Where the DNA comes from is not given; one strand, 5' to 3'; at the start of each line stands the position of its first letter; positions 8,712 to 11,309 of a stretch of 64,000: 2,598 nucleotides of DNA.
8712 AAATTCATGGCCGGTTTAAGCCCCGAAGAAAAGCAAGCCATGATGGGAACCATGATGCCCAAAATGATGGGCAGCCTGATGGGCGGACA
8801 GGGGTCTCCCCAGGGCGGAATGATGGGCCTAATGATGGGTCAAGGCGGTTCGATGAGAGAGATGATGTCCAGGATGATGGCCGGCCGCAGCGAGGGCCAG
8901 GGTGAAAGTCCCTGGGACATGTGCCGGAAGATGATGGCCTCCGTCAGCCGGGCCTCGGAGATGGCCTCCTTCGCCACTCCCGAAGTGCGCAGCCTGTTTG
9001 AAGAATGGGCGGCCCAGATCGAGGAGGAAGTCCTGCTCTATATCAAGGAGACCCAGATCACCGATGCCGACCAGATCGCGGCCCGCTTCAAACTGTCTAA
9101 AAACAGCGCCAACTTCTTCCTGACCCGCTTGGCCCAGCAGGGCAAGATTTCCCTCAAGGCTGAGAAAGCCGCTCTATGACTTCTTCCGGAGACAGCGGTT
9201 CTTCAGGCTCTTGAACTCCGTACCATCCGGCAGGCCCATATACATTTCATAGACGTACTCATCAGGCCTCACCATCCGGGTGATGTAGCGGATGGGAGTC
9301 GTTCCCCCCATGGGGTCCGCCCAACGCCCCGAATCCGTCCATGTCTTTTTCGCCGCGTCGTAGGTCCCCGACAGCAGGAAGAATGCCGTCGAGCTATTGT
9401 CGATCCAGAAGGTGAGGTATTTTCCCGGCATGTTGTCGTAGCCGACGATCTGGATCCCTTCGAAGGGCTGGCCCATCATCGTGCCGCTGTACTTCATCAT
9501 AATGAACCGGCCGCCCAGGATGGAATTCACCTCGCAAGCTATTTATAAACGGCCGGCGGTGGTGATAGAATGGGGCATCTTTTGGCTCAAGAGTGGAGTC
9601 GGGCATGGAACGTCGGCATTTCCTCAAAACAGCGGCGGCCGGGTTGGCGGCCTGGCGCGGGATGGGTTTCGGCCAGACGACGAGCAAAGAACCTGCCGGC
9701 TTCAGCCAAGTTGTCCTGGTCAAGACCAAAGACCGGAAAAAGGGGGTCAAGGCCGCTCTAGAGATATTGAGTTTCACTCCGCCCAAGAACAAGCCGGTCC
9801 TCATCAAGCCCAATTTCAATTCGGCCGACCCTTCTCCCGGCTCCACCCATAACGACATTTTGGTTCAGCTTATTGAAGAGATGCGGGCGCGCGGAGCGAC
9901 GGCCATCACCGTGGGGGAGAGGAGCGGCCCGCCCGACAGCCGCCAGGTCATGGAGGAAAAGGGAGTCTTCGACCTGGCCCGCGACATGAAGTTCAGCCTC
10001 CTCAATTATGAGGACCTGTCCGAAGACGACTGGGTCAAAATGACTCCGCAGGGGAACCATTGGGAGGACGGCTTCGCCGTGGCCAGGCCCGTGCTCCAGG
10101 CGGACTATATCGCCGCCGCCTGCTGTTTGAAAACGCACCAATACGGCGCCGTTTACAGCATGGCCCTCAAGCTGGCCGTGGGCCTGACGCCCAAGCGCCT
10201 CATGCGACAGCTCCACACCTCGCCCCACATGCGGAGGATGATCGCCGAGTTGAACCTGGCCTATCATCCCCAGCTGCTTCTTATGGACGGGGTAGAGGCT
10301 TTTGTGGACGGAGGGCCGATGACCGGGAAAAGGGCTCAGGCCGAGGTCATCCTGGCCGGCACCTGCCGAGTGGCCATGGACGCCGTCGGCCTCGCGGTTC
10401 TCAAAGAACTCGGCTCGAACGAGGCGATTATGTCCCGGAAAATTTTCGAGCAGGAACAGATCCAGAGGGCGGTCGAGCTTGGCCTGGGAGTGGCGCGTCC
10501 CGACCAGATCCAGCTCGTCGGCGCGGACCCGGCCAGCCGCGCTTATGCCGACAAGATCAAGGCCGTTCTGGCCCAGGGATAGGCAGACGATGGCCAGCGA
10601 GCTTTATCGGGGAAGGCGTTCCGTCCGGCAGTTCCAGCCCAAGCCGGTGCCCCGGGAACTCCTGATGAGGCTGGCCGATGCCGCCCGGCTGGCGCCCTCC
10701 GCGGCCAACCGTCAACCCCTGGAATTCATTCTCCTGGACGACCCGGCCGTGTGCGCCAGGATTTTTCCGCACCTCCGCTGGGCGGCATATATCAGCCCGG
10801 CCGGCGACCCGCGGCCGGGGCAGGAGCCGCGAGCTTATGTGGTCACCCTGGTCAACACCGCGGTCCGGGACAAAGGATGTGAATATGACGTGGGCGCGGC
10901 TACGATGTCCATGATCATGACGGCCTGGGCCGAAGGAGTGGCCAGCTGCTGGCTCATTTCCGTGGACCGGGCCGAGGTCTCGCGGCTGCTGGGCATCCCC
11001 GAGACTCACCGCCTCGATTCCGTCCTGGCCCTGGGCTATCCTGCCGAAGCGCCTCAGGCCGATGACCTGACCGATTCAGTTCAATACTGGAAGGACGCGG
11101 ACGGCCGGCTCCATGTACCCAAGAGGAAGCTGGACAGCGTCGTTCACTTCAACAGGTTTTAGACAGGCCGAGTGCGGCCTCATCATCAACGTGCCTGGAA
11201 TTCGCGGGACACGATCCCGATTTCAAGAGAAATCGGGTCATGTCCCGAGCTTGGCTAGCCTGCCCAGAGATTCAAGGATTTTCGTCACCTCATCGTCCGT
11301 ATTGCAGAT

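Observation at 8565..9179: Extremely methionine-rich cytoplasmic protein (MxxxMM tandem repeats) co-transcribed with an ArsR/SmtB metalloregulator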

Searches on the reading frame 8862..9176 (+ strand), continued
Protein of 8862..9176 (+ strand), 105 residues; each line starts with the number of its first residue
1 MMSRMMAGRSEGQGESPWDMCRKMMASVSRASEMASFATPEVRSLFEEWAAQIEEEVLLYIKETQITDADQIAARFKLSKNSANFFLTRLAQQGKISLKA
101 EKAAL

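Call 86: search_protein_families(library=ncbifam, proteins=[P0235, P0263, P0228, P0254, P0255, P0277, P0252, P0303, P0232, P0219], max_evalue=0.001)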
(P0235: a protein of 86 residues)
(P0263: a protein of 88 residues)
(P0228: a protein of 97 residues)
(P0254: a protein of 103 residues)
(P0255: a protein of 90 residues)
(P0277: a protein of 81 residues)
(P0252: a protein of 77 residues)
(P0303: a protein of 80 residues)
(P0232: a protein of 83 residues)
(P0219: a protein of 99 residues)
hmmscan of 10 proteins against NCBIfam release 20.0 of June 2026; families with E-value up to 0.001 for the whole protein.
P0235 (86 aa): 1 family
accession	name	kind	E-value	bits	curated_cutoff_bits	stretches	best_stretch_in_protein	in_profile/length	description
NF045695.1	seleno_TsoA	equivalog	2.7e-11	44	170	1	2-76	69-143/144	LULAXC motif selenoprotein TsoA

P0263 (88 aa): 1 family
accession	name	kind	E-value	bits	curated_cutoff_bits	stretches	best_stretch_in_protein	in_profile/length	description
NF045695.1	seleno_TsoA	equivalog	3.6e-12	46.8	170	1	3-75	72-144/144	LULAXC motif selenoprotein TsoA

P0228 (97 aa): 1 family
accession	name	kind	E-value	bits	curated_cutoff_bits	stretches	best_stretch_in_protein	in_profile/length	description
NF045695.1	seleno_TsoA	equivalog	1.6e-15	57.7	170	1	2-80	66-144/144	LULAXC motif selenoprotein TsoA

P0254 (103 aa): 1 family
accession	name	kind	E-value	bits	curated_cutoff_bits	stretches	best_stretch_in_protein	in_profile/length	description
NF045695.1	seleno_TsoA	equivalog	1.4e-14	54.6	170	1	2-80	66-144/144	LULAXC motif selenoprotein TsoA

P0255 (90 aa): 1 family
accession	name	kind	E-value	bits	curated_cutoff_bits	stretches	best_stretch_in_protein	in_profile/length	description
NF045695.1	seleno_TsoA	equivalog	1.2e-14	54.9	170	1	6-70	79-143/144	LULAXC motif selenoprotein TsoA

P0277 (81 aa): 1 family
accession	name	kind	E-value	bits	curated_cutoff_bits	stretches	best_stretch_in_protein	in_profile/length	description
NF045695.1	seleno_TsoA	equivalog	5.4e-14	52.8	170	1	3-71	76-144/144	LULAXC motif selenoprotein TsoA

P0252 (77 aa): 2 families
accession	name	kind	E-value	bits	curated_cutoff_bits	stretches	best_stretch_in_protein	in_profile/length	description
NF045695.1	seleno_TsoA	equivalog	5.4e-10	39.8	170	1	13-68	86-141/144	LULAXC motif selenoprotein TsoA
NF053606.1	Sta1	subfamily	0.0009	19.3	80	0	31-74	22-65/100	Sta1 family transcriptional regulator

P0303 (80 aa): 1 family
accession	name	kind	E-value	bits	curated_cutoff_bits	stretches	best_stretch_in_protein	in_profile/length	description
NF045695.1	seleno_TsoA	equivalog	4.8e-11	43.2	170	1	12-70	85-143/144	LULAXC motif selenoprotein TsoA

P0232 (83 aa): 1 family
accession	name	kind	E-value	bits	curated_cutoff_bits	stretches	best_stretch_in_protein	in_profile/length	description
NF045695.1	seleno_TsoA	equivalog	5e-13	49.6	170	1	2-76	69-143/144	LULAXC motif selenoprotein TsoA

P0219 (99 aa): 1 family
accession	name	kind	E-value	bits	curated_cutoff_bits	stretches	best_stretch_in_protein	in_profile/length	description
NF045695.1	seleno_TsoA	equivalog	4.2e-19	69.3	170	1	1-86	61-143/144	LULAXC motif selenoprotein TsoA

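Call 96: search_dna_similar(query=window:8862-9176:+, collection=plasmids, mode=protein, max_evalue=0.001)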
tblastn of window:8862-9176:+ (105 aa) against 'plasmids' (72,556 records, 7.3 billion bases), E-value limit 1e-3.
Records with a match: 1; places in all: 1; records where one place covers at least 80% of the query: 0.
Best place of each record, by identity: <60% 1.
By first word of the organism name: Thauera 1.
By predicted mobility (MOB-suite, as given by PLSDB): conjugative 1.
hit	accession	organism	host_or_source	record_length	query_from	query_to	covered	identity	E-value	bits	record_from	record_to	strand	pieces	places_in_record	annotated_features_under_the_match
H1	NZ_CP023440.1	Thauera sp. K11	cell culture,sludge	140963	20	98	75%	36.7%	5e-12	67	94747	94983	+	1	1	hypothetical protein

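Call 97: get_annotated_region(hit=H1, flank=6000)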
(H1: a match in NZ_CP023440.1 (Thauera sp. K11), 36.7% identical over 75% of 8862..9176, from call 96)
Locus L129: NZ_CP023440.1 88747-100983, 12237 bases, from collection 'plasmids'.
description: Thauera sp. K11 plasmid pTX1, complete sequence
organism: Thauera sp. K11 (NCBI taxid 2005884)
taxonomy: Bacteria; Pseudomonadota; Betaproteobacteria; Rhodocyclales; Zoogloeaceae; Thauera; Thauera sp. K11
host: -; source: cell culture,sludge; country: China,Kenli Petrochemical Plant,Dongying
typing (MOB-suite, as given by PLSDB): conjugative; relaxase MOBP; mating-pair formation MPF_T
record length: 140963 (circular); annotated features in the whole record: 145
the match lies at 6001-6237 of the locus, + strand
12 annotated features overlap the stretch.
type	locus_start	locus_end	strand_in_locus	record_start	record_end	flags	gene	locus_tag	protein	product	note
CDS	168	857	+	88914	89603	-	-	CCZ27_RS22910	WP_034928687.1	heavy metal response regulator transcription factor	GO:0006355 - regulation of DNA-templated transcription [Evidence IEA]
CDS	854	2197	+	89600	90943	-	-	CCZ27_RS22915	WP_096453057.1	heavy metal sensor histidine kinase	GO:0000160 - phosphorelay signal transduction system [Evidence IEA]; GO:0016310 - phosphorylation [Evidence IEA]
CDS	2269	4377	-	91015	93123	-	-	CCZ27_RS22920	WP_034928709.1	heavy metal translocating P-type ATPase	-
CDS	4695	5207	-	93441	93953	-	-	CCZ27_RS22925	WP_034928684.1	hypothetical protein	-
CDS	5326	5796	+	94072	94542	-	cadR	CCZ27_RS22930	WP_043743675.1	Cd(II)/Pb(II)-responsive transcriptional regulator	GO:0045893 - positive regulation of DNA-templated transcription [Evidence IEA]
CDS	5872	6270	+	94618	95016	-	-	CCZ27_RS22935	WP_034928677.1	hypothetical protein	-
CDS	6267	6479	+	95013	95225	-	-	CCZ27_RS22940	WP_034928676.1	GDCCVxC domain-containing (seleno)protein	-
CDS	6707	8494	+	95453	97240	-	-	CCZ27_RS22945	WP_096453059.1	phage integrase family protein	-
CDS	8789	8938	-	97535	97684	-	-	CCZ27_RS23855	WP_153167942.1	hypothetical protein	-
CDS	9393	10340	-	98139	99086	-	-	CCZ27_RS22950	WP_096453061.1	hypothetical protein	-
CDS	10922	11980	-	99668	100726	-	-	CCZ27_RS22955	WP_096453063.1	ParB/RepB/Spo0J family partition protein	GO:0007059 - chromosome segregation [Evidence IEA]; GO:0000910 - cytokinesis [Evidence IEA]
CDS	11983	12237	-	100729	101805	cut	-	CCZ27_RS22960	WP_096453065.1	ParA family protein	-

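Call 101: find_encoding_contigs(protein=P0283, flank=4000, max_places=3)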
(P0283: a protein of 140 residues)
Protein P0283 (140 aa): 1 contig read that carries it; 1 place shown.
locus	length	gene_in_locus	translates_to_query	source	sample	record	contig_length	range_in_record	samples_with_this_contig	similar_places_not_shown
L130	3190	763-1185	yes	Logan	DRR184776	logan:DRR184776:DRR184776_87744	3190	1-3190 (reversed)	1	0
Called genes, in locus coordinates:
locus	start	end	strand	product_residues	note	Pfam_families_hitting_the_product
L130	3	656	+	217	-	?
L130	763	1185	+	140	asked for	-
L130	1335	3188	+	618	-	?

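Call 102: find_encoding_contigs(protein=P0310, flank=4000, max_places=3)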
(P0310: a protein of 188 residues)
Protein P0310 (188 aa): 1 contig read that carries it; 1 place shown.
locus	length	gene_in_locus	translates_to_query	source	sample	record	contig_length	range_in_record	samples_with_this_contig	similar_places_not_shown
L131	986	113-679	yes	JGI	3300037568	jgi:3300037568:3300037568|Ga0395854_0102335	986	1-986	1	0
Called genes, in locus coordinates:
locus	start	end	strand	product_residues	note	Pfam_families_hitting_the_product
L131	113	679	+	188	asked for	-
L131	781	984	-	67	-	?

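Call 103: search_protein_families(library=pfam, proteins=[L130:3-656:+, L130:1335-3188:+, L129:6267-6476:+, L129:4695-5204:-], max_evalue=0.001)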
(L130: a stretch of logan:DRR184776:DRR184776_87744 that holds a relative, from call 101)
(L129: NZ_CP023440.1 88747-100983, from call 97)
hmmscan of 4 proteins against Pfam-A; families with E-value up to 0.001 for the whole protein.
L130:3-656:+ (217 aa): 14 families
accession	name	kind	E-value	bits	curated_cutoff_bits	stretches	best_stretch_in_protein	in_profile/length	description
PF13649.12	Methyltransf_25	-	2.7e-19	70.1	27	1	45-139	1-97/97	Methyltransferase domain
PF13847.12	Methyltransf_31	-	1e-18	67.8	27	1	41-147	3-113/145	Methyltransferase domain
PF08241.18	Methyltransf_11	-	1.1e-17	64.9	21.2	1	46-143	1-95/95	Methyltransferase domain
PF08242.18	Methyltransf_12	-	4.2e-14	53.5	30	1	46-141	1-98/98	Methyltransferase domain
PF01209.24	Ubie_methyltran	-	7.2e-13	48.9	20.1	1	24-145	32-153/233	ubiE/COQ5 methyltransferase family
PF13489.12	Methyltransf_23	-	2.7e-09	37.4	27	1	37-146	16-119/164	Methyltransferase domain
PF01728.25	FtsJ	-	1.1e-07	32.4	24.1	1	36-99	15-76/181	FtsJ-like methyltransferase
PF01135.25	PCMT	-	7.9e-07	29.5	20.3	1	33-86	65-119/210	Protein-L-isoaspartate(D-aspartate) O-methyltransferase (PCMT)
PF05175.20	MTS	-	9.8e-06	25.7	23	1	41-152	31-147/170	Methyltransferase small domain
PF00398.26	RrnaAD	-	1.3e-05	24.9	24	1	33-101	22-88/263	Ribosomal RNA adenine dimethylase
PF02390.23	Methyltransf_4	-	1.7e-05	24.8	24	1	43-101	3-63/173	Putative methyltransferase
PF06325.19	PrmA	-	2e-05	24.7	22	1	42-141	162-256/296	Ribosomal protein L11 methyltransferase (PrmA)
PF02353.26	CMAS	-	6.4e-05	22.8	27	1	31-143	52-164/273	Mycolic acid cyclopropane synthetase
PF13679.12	Methyltransf_32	-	0.00031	21.2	27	1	41-84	25-72/143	Methyltransferase domain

L130:1335-3188:+ (618 aa): 3 families
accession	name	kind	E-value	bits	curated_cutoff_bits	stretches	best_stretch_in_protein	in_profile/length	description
PF00122.25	E1-E2_ATPase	-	8.6e-54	182.2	28.1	1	227-411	2-180/181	E1-E2 ATPase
PF00702.32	Hydrolase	-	7.9e-24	85.5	26.4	1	428-617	1-164/191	haloacid dehalogenase-like hydrolase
PF00403.32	HMA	-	1.2e-10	42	24.8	1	15-75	2-62/62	Heavy-metal-associated domain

L129:6267-6476:+ (70 aa): 0 families

L129:4695-5204:- (169 aa): 0 families

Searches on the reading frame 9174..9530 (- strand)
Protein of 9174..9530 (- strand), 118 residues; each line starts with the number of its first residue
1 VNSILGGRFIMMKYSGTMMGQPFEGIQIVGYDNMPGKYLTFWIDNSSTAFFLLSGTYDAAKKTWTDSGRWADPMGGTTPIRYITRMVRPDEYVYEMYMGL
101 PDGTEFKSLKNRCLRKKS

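Call 3: search_protein_families(library=pfam, proteins=[window:9174-9530:-], max_evalue=1)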
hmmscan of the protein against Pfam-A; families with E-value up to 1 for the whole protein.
window:9174-9530:- (118 aa): 1 family
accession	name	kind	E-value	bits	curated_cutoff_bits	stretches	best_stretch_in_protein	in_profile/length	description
PF07617.17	DUF1579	-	9.1e-25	87.8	25.2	1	2-110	40-150/155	Protein of unknown function (DUF1579)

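Call 4: search_protein_families(library=ncbifam, proteins=[window:9174-9530:-], max_evalue=1)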
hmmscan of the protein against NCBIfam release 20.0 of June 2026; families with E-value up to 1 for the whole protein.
window:9174-9530:- (118 aa): 1 family
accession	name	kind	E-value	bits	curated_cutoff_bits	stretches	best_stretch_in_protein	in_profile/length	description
NF047878.1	Lsa26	equivalog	0.12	11.8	300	1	5-54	135-180/217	surface adhesion protein Lsa26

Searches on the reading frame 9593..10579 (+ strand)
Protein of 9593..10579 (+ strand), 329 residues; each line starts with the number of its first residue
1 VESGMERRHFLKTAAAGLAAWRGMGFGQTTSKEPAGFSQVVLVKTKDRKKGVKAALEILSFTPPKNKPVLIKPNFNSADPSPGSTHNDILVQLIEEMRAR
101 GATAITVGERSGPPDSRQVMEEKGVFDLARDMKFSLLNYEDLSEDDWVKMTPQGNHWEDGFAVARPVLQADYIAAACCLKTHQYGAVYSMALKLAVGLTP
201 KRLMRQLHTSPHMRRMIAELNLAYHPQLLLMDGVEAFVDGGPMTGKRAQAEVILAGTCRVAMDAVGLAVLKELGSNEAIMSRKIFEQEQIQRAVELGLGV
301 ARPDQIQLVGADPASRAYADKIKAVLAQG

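Call 3: search_protein_families(library=pfam, proteins=[window:9593-10579:+], max_evalue=1)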
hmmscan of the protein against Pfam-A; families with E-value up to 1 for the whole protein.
window:9593-10579:+ (329 aa): 3 families
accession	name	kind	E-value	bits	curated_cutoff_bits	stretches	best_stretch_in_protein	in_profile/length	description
PF04015.17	DUF362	-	9.9e-39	133.9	24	1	69-267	1-199/200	Domain of unknown function (DUF362)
PF10518.14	TAT_signal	-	0.002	18.4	22.7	1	5-20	2-17/21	TAT (twin-arginine translocation) pathway signal sequence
PF05949.17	DUF881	-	0.064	13.6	25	1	81-108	37-61/146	Bacterial protein of unknown function (DUF881)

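Call 4: search_protein_families(library=ncbifam, proteins=[window:9593-10579:+], max_evalue=1)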
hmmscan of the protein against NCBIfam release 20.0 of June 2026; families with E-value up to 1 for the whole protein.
window:9593-10579:+ (329 aa): 2 families
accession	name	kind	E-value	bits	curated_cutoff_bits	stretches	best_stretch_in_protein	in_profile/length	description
NF052623.1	Npun_F2552_fam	equivalog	5.9e-05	22.6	500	1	67-271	38-240/314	Npun_F2552 family protein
TIGR01409.1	TAT_signal_seq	domain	0.029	14.7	16.7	1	6-20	2-16/29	twin-arginine translocation signal domain-containing protein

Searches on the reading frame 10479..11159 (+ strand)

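Call 85: search_protein_families(library=pfam, proteins=[window:10479-11159:+], max_evalue=0.00001)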
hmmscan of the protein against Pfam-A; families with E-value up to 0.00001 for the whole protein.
window:10479-11159:+ (227 aa): 2 families
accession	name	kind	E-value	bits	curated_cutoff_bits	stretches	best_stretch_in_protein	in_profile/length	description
PF00881.29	Nitroreductase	-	5e-27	95.6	23.5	1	44-187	2-167/167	Nitroreductase family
PF14512.11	TM1586_NiRdase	-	3.8e-11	43.5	27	0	63-92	161-190/215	Putative TM nitroreductase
